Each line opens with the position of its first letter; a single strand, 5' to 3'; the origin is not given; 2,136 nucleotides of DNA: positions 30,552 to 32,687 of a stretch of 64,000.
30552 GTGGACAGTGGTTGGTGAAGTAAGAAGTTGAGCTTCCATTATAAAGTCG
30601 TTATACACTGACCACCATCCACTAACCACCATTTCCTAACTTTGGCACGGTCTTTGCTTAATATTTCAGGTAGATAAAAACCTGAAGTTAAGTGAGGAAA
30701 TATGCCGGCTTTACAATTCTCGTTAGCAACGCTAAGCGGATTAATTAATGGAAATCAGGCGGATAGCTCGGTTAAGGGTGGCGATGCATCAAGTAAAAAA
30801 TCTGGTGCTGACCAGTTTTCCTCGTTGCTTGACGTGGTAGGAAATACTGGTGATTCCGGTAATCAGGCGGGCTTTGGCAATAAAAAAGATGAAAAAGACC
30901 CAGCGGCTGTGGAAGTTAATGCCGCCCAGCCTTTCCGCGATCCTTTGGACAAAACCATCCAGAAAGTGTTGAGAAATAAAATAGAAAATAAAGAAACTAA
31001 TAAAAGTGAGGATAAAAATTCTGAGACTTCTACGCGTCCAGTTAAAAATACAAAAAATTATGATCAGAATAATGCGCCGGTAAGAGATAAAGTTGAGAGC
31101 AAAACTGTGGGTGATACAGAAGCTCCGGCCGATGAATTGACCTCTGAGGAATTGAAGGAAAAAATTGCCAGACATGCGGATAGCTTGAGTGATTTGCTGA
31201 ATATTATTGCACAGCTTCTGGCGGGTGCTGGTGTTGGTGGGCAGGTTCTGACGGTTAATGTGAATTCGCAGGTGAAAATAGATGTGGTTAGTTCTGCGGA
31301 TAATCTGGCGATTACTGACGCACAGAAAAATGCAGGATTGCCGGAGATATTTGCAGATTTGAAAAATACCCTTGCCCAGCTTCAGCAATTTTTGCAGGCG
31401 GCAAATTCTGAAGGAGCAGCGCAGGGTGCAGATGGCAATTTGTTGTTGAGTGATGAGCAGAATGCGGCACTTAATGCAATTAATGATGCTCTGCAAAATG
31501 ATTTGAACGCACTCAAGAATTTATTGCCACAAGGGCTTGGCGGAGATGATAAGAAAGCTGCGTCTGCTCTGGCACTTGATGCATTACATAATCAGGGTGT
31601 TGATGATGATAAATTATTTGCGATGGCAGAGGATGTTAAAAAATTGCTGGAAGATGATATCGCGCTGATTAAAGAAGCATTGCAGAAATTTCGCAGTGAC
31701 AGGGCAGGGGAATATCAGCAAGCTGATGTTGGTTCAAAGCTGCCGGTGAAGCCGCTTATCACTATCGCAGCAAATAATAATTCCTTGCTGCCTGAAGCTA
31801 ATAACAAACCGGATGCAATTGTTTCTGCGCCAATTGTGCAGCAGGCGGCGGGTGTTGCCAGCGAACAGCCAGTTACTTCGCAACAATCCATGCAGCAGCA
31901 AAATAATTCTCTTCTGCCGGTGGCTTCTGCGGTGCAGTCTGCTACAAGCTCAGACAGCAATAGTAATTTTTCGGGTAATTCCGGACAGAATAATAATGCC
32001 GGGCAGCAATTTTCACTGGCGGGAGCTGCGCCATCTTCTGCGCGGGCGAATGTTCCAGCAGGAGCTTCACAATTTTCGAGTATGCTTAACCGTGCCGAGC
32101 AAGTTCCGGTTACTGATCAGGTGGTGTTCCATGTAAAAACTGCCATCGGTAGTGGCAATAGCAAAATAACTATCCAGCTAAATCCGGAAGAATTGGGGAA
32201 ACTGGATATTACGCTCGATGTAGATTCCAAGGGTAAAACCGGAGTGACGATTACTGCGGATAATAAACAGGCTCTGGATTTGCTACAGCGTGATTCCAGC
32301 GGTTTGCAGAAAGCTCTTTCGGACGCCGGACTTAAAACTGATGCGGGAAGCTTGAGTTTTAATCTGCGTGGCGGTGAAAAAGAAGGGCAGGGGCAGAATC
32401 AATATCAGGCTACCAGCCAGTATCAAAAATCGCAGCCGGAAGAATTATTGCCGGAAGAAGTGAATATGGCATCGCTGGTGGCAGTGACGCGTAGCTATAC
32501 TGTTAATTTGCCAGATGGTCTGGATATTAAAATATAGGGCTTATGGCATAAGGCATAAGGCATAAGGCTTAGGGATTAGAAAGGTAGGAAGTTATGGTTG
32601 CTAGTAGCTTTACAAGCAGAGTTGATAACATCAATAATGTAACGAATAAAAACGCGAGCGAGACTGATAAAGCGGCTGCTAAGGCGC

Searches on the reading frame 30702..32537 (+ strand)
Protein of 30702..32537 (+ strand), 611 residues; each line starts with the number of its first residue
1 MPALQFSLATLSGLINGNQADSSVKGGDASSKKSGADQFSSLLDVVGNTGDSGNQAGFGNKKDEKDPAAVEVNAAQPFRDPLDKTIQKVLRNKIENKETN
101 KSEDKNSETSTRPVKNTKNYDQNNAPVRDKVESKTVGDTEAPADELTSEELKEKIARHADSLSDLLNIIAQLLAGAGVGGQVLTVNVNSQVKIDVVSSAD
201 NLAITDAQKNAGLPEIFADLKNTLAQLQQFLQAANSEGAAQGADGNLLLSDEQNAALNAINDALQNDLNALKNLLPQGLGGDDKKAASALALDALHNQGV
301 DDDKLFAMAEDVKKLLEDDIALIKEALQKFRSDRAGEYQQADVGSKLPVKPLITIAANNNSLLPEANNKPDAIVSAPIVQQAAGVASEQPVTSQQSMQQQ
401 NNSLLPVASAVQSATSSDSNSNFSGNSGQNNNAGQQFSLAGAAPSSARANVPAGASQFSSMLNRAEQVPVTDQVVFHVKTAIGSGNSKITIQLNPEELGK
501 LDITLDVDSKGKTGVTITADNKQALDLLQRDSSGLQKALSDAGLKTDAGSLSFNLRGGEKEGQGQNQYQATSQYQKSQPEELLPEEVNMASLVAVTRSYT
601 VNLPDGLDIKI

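Call 10: search_protein_families(library=pfam, proteins=[window:30702-32537:+], max_evalue=0.001)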
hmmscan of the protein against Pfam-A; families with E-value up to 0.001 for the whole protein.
window:30702-32537:+ (611 aa): 1 family
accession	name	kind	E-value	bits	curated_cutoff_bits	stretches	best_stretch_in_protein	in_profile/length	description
PF02120.21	Flg_hook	-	1.1e-15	57.6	29.8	1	479-549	5-74/85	Flagellar hook-length control protein FliK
